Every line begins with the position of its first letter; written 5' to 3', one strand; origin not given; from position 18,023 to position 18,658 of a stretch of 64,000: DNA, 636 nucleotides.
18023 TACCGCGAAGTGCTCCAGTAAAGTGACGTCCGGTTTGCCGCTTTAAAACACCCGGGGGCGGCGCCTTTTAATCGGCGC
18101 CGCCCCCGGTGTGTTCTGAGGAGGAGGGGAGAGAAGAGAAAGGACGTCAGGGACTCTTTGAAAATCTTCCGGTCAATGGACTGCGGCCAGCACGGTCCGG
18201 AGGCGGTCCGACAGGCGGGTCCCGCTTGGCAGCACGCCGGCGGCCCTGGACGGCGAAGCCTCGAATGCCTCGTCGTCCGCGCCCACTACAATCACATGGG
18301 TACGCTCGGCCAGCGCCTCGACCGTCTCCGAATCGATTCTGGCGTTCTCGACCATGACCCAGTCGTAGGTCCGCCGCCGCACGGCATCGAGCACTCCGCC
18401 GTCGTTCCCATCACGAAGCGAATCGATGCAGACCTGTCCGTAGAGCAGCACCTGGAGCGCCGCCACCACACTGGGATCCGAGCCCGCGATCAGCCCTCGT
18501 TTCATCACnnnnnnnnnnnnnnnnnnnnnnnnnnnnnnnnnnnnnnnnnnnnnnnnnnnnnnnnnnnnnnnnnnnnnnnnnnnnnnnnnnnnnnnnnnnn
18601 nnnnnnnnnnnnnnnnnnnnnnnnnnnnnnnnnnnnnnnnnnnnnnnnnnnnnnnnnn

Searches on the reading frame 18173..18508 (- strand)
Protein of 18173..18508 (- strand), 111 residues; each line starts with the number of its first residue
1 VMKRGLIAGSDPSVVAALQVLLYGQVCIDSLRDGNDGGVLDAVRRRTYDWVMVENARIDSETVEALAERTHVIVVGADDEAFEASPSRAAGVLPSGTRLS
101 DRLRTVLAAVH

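Call 4: search_protein_families(library=pfam, proteins=[window:18173-18508:-], max_evalue=0.1)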
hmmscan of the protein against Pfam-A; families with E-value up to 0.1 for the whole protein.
window:18173-18508:- (111 aa): 0 families

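Call 5: search_protein_families(library=ncbifam, proteins=[window:18173-18508:-], max_evalue=0.1)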
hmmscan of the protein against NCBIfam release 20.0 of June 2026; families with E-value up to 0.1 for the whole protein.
window:18173-18508:- (111 aa): 0 families

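Call 16: find_homologous_proteins(query=A2, max_evalue=0.01)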
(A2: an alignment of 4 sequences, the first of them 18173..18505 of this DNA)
Query A2 (4 sequences) (110 aa, profile of the alignment): 6 proteins with E <= 0.01 among 8000 candidates.
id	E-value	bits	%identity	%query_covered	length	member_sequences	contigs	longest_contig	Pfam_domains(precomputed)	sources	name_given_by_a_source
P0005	9.6e-52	191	63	96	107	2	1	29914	-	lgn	-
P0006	5.5e-51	189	100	100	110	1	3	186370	-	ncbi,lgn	-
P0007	7.2e-51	188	60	100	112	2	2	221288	-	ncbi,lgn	-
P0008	2.3e-50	187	79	100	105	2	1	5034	-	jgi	-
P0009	3.6e-38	148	60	95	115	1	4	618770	-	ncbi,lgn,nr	ncbi:MAG: hypothetical protein KIT79_02515 [Deltaproteobacteria bacterium]|nr:hypothetical protein [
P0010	2.2e-37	145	60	95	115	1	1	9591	-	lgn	-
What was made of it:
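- Closest known: Pseudo-receiver. Different: It forms its own tiny family of six clusters (call 16).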

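Call 17: find_encoding_contigs(protein=P0009, flank=10000, max_places=3)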
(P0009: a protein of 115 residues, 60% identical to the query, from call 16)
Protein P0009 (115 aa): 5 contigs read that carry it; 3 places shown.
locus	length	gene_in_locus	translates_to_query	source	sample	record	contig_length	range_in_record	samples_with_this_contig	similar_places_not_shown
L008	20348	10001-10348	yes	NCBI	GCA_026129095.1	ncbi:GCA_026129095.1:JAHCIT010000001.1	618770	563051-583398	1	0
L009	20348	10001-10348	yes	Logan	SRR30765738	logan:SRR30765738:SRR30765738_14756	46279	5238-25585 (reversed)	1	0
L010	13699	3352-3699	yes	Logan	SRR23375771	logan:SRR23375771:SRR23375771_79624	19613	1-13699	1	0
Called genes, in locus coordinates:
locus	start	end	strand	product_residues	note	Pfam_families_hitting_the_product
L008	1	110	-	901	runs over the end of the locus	PF00690:Cation_ATPase_N, PF00122:E1-E2_ATPase, PF00702:Hydrolase, PF13246:Cation_ATPase, PF00689:Cation_ATPase_C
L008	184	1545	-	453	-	-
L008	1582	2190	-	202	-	PF13036:LpoB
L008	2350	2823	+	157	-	PF01668:SmpB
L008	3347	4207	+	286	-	PF02548:Pantoate_transf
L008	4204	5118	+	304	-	PF02569:Pantoate_ligase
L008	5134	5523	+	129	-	PF02261:Asp_decarbox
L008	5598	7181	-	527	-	PF03109:ABC1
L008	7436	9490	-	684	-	-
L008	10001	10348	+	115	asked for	-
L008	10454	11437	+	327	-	-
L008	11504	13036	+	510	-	PF00004:AAA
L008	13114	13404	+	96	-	PF07238:PilZ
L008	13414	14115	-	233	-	PF13417:GST_N_3, PF00462:Glutaredoxin, PF13409:GST_N_2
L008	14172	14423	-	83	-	-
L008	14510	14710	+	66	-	PF14255:Zn_ribbon_21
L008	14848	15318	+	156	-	PF00578:AhpC-TSA, PF08534:Redoxin, PF00085:Thioredoxin (weak), PF13905:Thioredoxin_8 (weak)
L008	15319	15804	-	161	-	PF00583:Acetyltransf_1, PF13673:Acetyltransf_10 (weak), PF13508:Acetyltransf_7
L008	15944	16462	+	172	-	-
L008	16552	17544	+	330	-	PF10974:DUF2804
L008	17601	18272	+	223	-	-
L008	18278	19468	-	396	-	PF01656:CbiA, PF02374:ArsA_ATPase, PF13614:AAA_31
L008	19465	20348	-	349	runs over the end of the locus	PF00142:Fer4_NifH (weak), PF02374:ArsA_ATPase, PF09140:MipZ (faint), PF10609:ParA (weak), PF13401:AAA_22 (weak), PF13614:AAA_31 (weak), PF01656:CbiA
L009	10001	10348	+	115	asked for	-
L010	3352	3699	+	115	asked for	-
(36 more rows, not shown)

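Call 18: find_encoding_contigs(protein=P0007, flank=10000, max_places=3)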
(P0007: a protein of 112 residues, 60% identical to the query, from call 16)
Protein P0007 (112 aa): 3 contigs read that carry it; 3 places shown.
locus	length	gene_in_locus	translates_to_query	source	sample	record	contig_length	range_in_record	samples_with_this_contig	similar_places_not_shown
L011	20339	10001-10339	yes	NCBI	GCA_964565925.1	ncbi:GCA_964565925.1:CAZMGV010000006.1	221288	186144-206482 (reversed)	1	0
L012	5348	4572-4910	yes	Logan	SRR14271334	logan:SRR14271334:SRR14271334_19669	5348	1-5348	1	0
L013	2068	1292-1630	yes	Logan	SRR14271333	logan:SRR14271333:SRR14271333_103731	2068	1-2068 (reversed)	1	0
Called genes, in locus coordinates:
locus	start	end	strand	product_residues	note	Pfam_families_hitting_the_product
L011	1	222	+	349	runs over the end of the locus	PF02653:BPD_transp_2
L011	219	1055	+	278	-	PF13476:AAA_23 (weak), PF00005:ABC_tran, PF13304:AAA_21 (faint), PF12399:BCA_ABC_TP_C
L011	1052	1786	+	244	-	PF13555:AAA_29 (weak), PF00005:ABC_tran, PF13304:AAA_21 (weak)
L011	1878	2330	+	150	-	-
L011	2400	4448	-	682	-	PF06634:DUF1156, PF01170:UPF0020 (faint)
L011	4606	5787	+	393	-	PF02771:Acyl-CoA_dh_N, PF02770:Acyl-CoA_dh_M, PF00441:Acyl-CoA_dh_1, PF08028:Acyl-CoA_dh_2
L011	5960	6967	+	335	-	-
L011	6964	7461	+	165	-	PF07233:DUF1425 (weak)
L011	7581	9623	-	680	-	-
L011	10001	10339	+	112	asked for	-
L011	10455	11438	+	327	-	-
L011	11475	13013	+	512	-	PF17862:AAA_lid_3 (faint), PF00004:AAA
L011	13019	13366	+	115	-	PF07238:PilZ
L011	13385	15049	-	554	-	PF21948:LplA-B_cat, PF16881:LIAS_N (weak), PF04055:Radical_SAM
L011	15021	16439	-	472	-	PF00890:FAD_binding_2 (weak), PF01134:GIDA (faint), PF01266:DAO (faint), PF07992:Pyr_redox_2, PF12831:FAD_oxidored, PF13738:Pyr_redox_3, PF00070:Pyr_redox, PF02852:Pyr_redox_dim, +2 more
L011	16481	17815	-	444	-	PF00364:Biotin_lipoyl, PF25997:BSH_YhbJ (weak), PF02817:E3_binding, PF00198:2-oxoacid_dh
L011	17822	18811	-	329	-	PF02779:Transket_pyr, PF02780:Transketolase_C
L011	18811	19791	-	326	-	PF00676:E1_dh, PF02775:TPP_enzyme_C (weak), PF00456:Transketolase_N (weak)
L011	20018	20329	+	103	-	PF01329:Pterin_4a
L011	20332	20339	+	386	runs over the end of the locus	PF10094:DUF2332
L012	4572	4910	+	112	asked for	-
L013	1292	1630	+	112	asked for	-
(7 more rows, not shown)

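Call 19: find_encoding_contigs(protein=P0010, flank=10000, max_places=3)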
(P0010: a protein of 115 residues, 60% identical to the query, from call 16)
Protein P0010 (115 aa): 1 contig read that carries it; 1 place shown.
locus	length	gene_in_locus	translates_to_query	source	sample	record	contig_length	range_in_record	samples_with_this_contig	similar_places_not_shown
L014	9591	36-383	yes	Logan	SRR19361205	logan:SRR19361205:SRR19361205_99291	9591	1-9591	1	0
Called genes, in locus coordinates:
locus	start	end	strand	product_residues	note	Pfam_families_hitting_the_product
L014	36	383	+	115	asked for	-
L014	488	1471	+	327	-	-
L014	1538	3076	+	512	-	PF00004:AAA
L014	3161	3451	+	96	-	PF07238:PilZ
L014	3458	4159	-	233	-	PF13417:GST_N_3, PF00462:Glutaredoxin, PF13409:GST_N_2, PF17172:GST_N_4 (faint)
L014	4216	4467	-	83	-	-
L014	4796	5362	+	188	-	PF08534:Redoxin, PF00578:AhpC-TSA, PF00085:Thioredoxin (weak), PF13905:Thioredoxin_8 (weak)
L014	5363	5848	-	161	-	PF00583:Acetyltransf_1, PF13673:Acetyltransf_10 (weak), PF13508:Acetyltransf_7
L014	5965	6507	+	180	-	-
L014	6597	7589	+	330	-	PF10974:DUF2804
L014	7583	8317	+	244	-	-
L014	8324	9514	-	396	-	PF01656:CbiA, PF02374:ArsA_ATPase, PF13614:AAA_31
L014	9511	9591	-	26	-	?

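Call 22: find_related_loci(query=A3, collection=genome_contigs, flank=10000)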
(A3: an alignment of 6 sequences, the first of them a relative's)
Query A3 (110 aa) in genome_contigs; peptide patterns used: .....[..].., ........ (x = any residue, [..] = any of these).
125 stretches matched a pattern; 2 encode a relative of the query (tblastn E <= 1e-3); 2 distinct loci.
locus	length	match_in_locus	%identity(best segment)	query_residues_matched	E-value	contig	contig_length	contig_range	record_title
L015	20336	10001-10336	60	1-110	4e-35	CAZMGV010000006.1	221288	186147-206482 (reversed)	MAG TPA_asm: uncultured bacterium isolate binchicken_co199_84 genome assembly, contig: NODE_53_length_221288_cov_17.3365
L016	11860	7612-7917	63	1-106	1e-34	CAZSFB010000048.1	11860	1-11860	MAG TPA_asm: uncultured bacterium isolate binchicken_co350_53 genome assembly, contig: NODE_5981_length_11860_cov_5.0043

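Call 26: search_protein_families(library=pfam, proteins=[L008:10454-11434:+, L008:11504-13033:+, L008:13114-13401:+, L011:5960-6964:+, L011:6964-7458:+], max_evalue=0.1)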
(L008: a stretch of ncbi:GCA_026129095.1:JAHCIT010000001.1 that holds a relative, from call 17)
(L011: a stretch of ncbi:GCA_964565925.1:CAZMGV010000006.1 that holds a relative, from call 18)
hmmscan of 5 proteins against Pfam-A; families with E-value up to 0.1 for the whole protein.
L008:10454-11434:+ (327 aa): 0 families

L008:11504-13033:+ (510 aa): 3 families
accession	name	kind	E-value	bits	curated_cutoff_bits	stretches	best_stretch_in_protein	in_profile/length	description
PF00004.35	AAA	-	6.1e-23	82.2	21.2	1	275-400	2-130/131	ATPase family associated with various cellular activities (AAA)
PF17862.7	AAA_lid_3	-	0.0011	18.9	27.2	1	425-462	2-39/45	AAA+ lid domain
PF13401.12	AAA_22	-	0.0014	19.3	27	0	314-380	67-126/130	AAA domain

L008:13114-13401:+ (96 aa): 1 family
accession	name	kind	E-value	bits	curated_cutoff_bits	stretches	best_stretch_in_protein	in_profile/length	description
PF07238.19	PilZ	-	6.6e-11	42.9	22.5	1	3-92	14-101/102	PilZ domain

L011:5960-6964:+ (335 aa): 1 family
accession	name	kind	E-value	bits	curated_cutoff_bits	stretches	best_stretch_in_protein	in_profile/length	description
PF11684.13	DUF3280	-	0.044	14.5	30.1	1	223-310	29-113/138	Protein of unknown function (DUF2380)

L011:6964-7458:+ (165 aa): 1 family
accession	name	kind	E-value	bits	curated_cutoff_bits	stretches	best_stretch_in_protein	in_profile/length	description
PF07233.18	DUF1425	-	7.1e-07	29.5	28.3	1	68-155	8-95/96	Protein of unknown function (DUF1425)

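Call 31: find_related_loci(query=A3, collection=metagenome_contigs, flank=6000)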
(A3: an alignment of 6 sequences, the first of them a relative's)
Query A3 (110 aa) in metagenome_contigs; peptide patterns used: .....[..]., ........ (x = any residue, [..] = any of these).
145 stretches matched a pattern; 1 encode a relative of the query (tblastn E <= 1e-3); 1 distinct loci.
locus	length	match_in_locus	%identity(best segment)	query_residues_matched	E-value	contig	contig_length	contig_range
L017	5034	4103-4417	79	1-110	2e-53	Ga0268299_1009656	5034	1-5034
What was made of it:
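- Tried and rejected: Genome and metagenome scans with the small-protein profile returned only loci already known (calls 22, 31).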

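Call 32: find_encoding_contigs(protein=P0005, flank=10000, max_places=3)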
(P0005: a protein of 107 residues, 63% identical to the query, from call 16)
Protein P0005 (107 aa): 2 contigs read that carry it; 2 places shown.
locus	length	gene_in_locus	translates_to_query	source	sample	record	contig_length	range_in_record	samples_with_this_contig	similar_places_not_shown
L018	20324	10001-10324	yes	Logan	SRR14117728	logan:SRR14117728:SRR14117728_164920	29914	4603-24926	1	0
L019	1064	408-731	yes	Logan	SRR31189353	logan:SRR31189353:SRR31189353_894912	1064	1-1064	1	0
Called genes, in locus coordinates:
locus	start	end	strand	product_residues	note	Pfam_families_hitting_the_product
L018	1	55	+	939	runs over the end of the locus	PF00672:HAMP, PF00015:MCPsignal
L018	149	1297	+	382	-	PF13433:Peripla_BP_5, PF13458:Peripla_BP_6, PF01094:ANF_receptor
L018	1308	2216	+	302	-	PF02653:BPD_transp_2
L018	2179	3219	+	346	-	PF02653:BPD_transp_2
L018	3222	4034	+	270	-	PF00005:ABC_tran, PF13304:AAA_21 (faint), PF12399:BCA_ABC_TP_C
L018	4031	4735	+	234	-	PF00005:ABC_tran, PF13304:AAA_21 (weak)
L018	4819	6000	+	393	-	PF02771:Acyl-CoA_dh_N, PF02770:Acyl-CoA_dh_M, PF00441:Acyl-CoA_dh_1, PF08028:Acyl-CoA_dh_2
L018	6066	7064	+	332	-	-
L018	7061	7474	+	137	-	PF07233:DUF1425 (weak)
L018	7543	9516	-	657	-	-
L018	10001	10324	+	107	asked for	-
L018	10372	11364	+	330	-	-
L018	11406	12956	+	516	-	PF17862:AAA_lid_3 (faint), PF00004:AAA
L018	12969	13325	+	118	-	PF07238:PilZ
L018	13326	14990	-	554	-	PF21948:LplA-B_cat, PF16881:LIAS_N, PF04055:Radical_SAM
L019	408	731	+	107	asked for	-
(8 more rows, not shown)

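Call 39: predict_structure(alignment_id=A3)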
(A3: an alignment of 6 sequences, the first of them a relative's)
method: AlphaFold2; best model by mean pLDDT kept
length: 110 residues; sequences in the alignment: 6
mean_pLDDT: 76.1   pTM: 0.71
mean pLDDT of the five models: 76.1, 67.3, 66.5, 65.9, 53.9
residues with pLDDT >= 90: 0; 70-90: 86; 50-70: 19; < 50: 5
segments of 3 or more residues with pLDDT < 50: 83-87
pLDDT, mean of each block of 10 residues (from residue 1): 82 80 80 73 84 75 83 70 54 79 77
secondary structure, 60 per line:
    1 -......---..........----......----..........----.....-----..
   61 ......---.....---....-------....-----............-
elements in order: E2-7 H11-20 E25-30 H35-44 E49-53 H59-66 E70-74 H78-81 E89-92 H98-109
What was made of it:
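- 18173..18505 (-): Gene for a 110-aa single-domain pseudo-receiver. It has a CheY-like (beta-alpha)5 fold. Glu53 replaces the phospho-acceptor Asp, Leu92 replaces the conserved Lys, and Gly/Ser75 replaces Thr. AlphaFold2 gives pLDDT 76 with the order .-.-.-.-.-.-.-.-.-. (call 39).
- On Response-regulator receiver domain (PF00072, CheY-like): AlphaFold2 pLDDT 76, pTM 0.71, five strand-helix units (call 39).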

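Call 42: fold_search(model_id=the predicted structure, library=pdb)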
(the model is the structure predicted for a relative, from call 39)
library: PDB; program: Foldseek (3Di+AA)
matches with E <= 10: 1638; with E <= 0.001: 6
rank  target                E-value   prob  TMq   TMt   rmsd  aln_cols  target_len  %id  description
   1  3nhm_A                9.3e-05  1.00  0.60  0.58   5.0       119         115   18  Crystal structure of a response regulator from Myxococcus xanthus (released 2010-07-21)
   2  3eul_C                4.4e-04  1.00  0.73  0.67   3.5       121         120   16  Structure of the signal receiver domain of the putative response regulator NarL from Mycobacterium tuberculosis (released 2008-11-11)
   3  3grc_B                8.2e-04  1.00  0.70  0.64   3.4       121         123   23  Crystal structure of a sensor protein from Polaromonas sp. JS666 (released 2009-04-14)
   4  6rh8_C                8.2e-04  1.00  0.70  0.64   3.6       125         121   18  Revisiting pH-gated conformational switch. Complex HK853 mutant H260A -RR468 mutant D53A pH 5.3 (released 2020-02-19)
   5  3crn_A                8.8e-04  1.00  0.71  0.62   3.6       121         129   13  Crystal structure of response regulator receiver domain protein (CheY-like) from Methanospirillum hungatei JF-1 (released 2008-04-22)
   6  2i6f_C                9.3e-04  1.00  0.69  0.65   3.5       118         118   19  Receiver domain from Myxococcus xanthus social motility protein FrzS (released 2007-03-13)
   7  2nt4                  1.2e-03  1.00  0.71  0.64   3.5       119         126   20  Receiver domain from Myxococcus xanthus social motility protein FrzS (H92F mutant) (released 2007-03-13)
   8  9of3_D                1.4e-03  1.00  0.70  0.68   3.3       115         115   15  Structure of the Acinetobacter baumannii Response Regulator PmrA Receiver Domain D10N mutation (released 2025-11-26)
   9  2gkg                  1.6e-03  1.00  0.72  0.66   3.5       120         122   19  Receiver domain from Myxococcus xanthus social motility protein FrzS (released 2007-03-13)
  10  3cu5_A                1.6e-03  1.00  0.70  0.63   3.4       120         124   16  Crystal structure of a two component transcriptional regulator AraC from Clostridium phytofermentans ISDg (released 2008-05-06)
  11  2nt3                  1.6e-03  1.00  0.67  0.61   4.3       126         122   18  Receiver domain from Myxococcus xanthus social motility protein FrzS (Y102A Mutant) (released 2007-03-13)
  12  3grc_A                1.7e-03  1.00  0.70  0.63   3.5       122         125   20  Crystal structure of a sensor protein from Polaromonas sp. JS666 (released 2009-04-14)
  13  9dvt_R                1.9e-03  1.00  0.69  0.36   3.8       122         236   20  Cryo-EM structure of RpaA bound to PkaiBC DNA and the CTD of the alpha subunit of RNAP from the cyanobacterium Synecho (released 2025-10-15)
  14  8h5v_D                1.9e-03  1.00  0.54  0.51   5.1       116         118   13  Crystal structure of the FleQ domain of Vibrio cholerae FlrA (released 2022-11-02)
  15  4h60                  2.2e-03  1.00  0.69  0.64   3.6       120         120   16  High resolution structure of Vibrio cholerae chemotaxis protein CheY4 crystallized in low pH (4.0) condition (released 2013-08-07)
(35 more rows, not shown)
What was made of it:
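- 18173..18505 (-): The top Foldseek PDB hits are all receiver domains, including FrzS and the CikA pseudo-receiver (call 42).
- On Response-regulator receiver domain (PF00072, CheY-like): The best Foldseek PDB hits are receiver domains, with TM 0.6-0.78 (call 42).
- Closest known: Pseudo-receiver. Same: The fold is (beta-alpha)5 CheY-like, and these very structures appear among the Foldseek hits (call 42).
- Checked: The gene at 18173-18505/18508(-) is real and receiver-like in fold (calls 39, 42).
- Pseudo-receiver fold (calls 39, 42).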

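Call 46: search_solved_structures(query=L008:11504-13033:+, max_evalue=0.001)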
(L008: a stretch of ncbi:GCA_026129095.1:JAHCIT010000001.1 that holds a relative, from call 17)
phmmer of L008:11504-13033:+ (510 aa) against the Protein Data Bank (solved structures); distinct sequences matched with E-value up to 0.001: 268 (the best 60 are shown).
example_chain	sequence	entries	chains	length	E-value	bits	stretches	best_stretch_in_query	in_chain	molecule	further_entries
9bji_A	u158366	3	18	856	8.8e-40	140.4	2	238-446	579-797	Nuclear valosin-containing protein-like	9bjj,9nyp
6oaa_B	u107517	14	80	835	1.3e-36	129.9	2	240-459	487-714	Cell division control protein 48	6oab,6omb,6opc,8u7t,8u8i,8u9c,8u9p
8dar_A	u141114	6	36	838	1.3e-36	129.9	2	240-459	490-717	Cell division control protein 48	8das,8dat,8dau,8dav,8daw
7wub_D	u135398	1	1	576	2.3e-36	129.1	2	240-444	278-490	Transitional endoplasmic reticulum ATPase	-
7wub_C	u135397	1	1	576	2.4e-36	129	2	240-444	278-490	Transitional endoplasmic reticulum ATPase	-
6oa9_A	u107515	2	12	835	2.8e-36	128.8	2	240-459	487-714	Cell division control protein 48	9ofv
6mck_A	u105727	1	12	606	2.9e-36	128.8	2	240-444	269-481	Transitional endoplasmic reticulum ATPase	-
7rlb_A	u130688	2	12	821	3.3e-36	128.6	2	240-444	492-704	Transitional endoplasmic reticulum ATPase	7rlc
6chs_H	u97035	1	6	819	5.9e-36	127.7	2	242-444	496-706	Putative cell division control protein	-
7rlh_A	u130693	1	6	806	6.1e-36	127.7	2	240-444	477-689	Transitional endoplasmic reticulum ATPase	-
7rlj_A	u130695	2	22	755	6.3e-36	127.7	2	240-444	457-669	Transitional endoplasmic reticulum ATPase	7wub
7lmy_A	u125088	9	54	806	6.4e-36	127.6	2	240-444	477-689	Transitional endoplasmic reticulum ATPase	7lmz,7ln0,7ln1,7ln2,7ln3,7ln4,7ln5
9m4n_A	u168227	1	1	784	6.5e-36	127.6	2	241-444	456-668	Cell division control protein 48 homolog A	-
8yka_A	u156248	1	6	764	6.6e-36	127.6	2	240-444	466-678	Transitional endoplasmic reticulum ATPase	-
7rlg_A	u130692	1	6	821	6.6e-36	127.6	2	240-444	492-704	Transitional endoplasmic reticulum ATPase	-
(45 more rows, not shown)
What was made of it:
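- Closest known: Pseudo-receiver. Different: In relatives it heads an operon with a secreted 327-aa protein, a Cdc48-like AAA+ ATPase and a PilZ protein (calls 17, 18, 26, 46).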

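Call 47: search_solved_structures(query=L008:10454-11434:+, max_evalue=1)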
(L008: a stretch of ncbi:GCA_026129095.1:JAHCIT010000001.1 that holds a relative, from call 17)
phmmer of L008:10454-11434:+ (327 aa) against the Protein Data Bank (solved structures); distinct sequences matched with E-value up to 1: 1.
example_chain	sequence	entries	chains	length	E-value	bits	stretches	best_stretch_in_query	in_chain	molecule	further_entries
7ext_N1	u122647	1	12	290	0.094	15.2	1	57-156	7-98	Phycobilisome 32.3 kDa linker polypeptide, phycocyanin-associated, rod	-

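Call 65: search_protein_families(library=padloc, proteins=[window:18173-18505:-, L008:10454-11434:+, L008:11504-13033:+, L008:13114-13401:+, L011:5960-6964:+, L011:6964-7458:+], max_evalue=0.01)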
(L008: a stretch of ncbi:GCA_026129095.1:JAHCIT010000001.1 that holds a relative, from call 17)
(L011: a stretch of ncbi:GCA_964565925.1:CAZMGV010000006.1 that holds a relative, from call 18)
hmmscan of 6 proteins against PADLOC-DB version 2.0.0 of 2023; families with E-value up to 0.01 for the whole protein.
window:18173-18505:- (110 aa): 0 families

L008:10454-11434:+ (327 aa): 0 families

L008:11504-13033:+ (510 aa): 4 families
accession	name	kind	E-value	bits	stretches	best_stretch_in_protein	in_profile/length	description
PDLC02196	IetA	-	2.6e-15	54.7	1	263-491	114-345/374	-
PDLC02195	IetA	-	4.7e-09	34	1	264-476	130-337/395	-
PDLC04232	IetA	-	0.00019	19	1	265-446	110-289/330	-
PDLC00914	TRIP13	-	0.0028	15.2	0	362-475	180-295/302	TRIP13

L008:13114-13401:+ (96 aa): 0 families

L011:5960-6964:+ (335 aa): 0 families

L011:6964-7458:+ (165 aa): 0 families

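Call 66: find_homologous_proteins(query=A8, max_evalue=0.001)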
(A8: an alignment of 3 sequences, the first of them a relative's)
Query A8 (3 sequences) (327 aa, profile of the alignment): 4 proteins with E <= 0.001 among 8000 candidates.
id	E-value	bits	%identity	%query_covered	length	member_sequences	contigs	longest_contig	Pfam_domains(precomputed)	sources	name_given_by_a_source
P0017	1.4e-198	677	63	95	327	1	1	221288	-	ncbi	-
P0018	7.4e-195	665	58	97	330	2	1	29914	-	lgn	-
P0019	5.3e-191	652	100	100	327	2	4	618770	-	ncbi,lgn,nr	ncbi:MAG: hypothetical protein KIT79_02520 [Deltaproteobacteria bacterium]|nr:hypothetical protein [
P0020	2.2e-173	594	64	98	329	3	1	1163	-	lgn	-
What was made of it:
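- Tried and rejected: No 327-aa homologue from this genome is in the database (call 66).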

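Call 67: find_encoding_contigs(protein=P0020, flank=3000, max_places=6)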
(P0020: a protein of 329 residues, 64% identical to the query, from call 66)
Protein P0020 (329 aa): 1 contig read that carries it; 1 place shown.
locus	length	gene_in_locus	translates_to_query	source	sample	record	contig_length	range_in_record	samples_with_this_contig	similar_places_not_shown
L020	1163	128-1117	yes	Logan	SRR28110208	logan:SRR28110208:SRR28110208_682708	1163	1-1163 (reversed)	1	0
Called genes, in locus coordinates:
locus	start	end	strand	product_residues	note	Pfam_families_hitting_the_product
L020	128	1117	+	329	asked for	-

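Call 82: search_protein_families(library=pfam, alignment_id=A3, max_evalue=10)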
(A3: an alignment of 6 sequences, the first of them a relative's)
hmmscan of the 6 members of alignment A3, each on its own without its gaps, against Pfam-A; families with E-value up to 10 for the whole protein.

A. member 1, P0006 (110 aa): 0 families

B. families by the number of members that match (of 6 scanned): 2 families
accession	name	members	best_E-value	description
PF24370.1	DUF7526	1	0.11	Family of unknown function (DUF7526)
PF03602.21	Cons_hypoth95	1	0.21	Conserved hypothetical protein 95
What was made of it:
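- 18173..18505 (-): There is no Pfam hit (calls 4, 82).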
